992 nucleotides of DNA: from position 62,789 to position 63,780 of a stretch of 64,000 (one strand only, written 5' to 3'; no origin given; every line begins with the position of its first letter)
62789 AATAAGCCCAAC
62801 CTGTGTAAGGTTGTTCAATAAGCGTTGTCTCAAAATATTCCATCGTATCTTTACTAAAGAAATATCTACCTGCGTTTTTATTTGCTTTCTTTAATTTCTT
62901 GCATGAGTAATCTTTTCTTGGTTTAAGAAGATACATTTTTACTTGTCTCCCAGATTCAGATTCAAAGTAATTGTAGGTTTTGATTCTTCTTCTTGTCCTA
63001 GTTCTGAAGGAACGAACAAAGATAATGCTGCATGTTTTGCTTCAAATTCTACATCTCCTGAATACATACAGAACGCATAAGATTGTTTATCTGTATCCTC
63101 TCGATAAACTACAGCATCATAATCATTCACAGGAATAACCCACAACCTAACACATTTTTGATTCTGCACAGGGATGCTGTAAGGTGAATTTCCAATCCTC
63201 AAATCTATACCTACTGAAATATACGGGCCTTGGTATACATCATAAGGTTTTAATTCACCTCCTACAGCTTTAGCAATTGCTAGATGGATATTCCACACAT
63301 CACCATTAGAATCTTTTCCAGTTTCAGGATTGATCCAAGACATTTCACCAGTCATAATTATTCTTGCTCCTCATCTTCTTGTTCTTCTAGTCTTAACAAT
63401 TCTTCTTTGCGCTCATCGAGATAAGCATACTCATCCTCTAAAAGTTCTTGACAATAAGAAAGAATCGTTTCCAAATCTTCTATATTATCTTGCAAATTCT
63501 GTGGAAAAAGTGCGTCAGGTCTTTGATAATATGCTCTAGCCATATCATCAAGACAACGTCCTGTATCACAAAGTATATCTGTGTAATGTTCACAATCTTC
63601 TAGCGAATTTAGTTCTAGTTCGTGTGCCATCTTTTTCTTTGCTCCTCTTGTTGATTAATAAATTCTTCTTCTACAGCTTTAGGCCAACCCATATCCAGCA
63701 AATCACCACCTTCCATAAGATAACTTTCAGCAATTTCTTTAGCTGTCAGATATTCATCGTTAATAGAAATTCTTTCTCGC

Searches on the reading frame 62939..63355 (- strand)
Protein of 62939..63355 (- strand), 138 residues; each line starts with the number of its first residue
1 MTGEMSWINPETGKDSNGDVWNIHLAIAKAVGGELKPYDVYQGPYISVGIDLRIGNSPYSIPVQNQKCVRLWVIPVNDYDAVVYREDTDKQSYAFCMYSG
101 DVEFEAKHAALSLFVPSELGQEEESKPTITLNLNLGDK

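Call 22: find_encoding_contigs(protein=window:62939-63355:-, flank=10000, max_places=10)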
Protein window:62939-63355:- (138 aa): 1 contig read that carries it; 1 place shown.
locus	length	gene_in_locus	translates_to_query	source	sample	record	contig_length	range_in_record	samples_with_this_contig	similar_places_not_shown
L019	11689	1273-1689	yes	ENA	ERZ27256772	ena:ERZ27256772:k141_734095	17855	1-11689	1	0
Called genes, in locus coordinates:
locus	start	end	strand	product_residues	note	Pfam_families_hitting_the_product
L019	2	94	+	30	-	?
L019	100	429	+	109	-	-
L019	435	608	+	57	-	-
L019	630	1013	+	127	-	-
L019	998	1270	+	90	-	-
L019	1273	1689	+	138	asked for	-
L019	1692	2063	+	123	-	PF24239:DUF7447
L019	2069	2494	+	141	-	-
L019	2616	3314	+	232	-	-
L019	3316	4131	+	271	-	PF23790:Kyano_Gp96 (weak)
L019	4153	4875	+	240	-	-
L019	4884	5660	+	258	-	PF02511:Thy1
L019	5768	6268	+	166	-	-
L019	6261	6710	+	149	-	-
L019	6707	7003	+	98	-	-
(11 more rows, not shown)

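Call 104: search_protein_families(library=pfam, proteins=[window:62939-63355:-], max_evalue=0.01)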
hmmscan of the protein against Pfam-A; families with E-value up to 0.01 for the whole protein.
window:62939-63355:- (138 aa): 0 families

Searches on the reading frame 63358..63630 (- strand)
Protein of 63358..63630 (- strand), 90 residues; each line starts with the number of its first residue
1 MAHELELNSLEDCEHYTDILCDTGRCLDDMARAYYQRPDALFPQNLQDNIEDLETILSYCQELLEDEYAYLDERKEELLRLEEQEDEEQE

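Call 36: find_encoding_contigs(protein=window:63358-63630:-, flank=10000, max_places=10)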
Protein window:63358-63630:- (90 aa): 1 contig read that carries it; 1 place shown.
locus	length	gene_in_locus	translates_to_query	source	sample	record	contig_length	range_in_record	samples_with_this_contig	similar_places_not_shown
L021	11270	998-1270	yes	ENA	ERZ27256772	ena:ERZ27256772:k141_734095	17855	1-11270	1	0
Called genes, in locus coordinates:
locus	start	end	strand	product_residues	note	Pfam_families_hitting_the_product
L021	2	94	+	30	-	?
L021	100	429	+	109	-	-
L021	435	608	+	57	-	-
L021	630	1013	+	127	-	-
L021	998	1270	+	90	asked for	-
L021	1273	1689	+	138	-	-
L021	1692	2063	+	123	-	PF24239:DUF7447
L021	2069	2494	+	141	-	-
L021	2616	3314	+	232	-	-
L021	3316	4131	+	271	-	PF23790:Kyano_Gp96 (weak)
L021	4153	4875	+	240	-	-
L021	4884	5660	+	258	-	PF02511:Thy1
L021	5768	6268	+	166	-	-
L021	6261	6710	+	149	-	-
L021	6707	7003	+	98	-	-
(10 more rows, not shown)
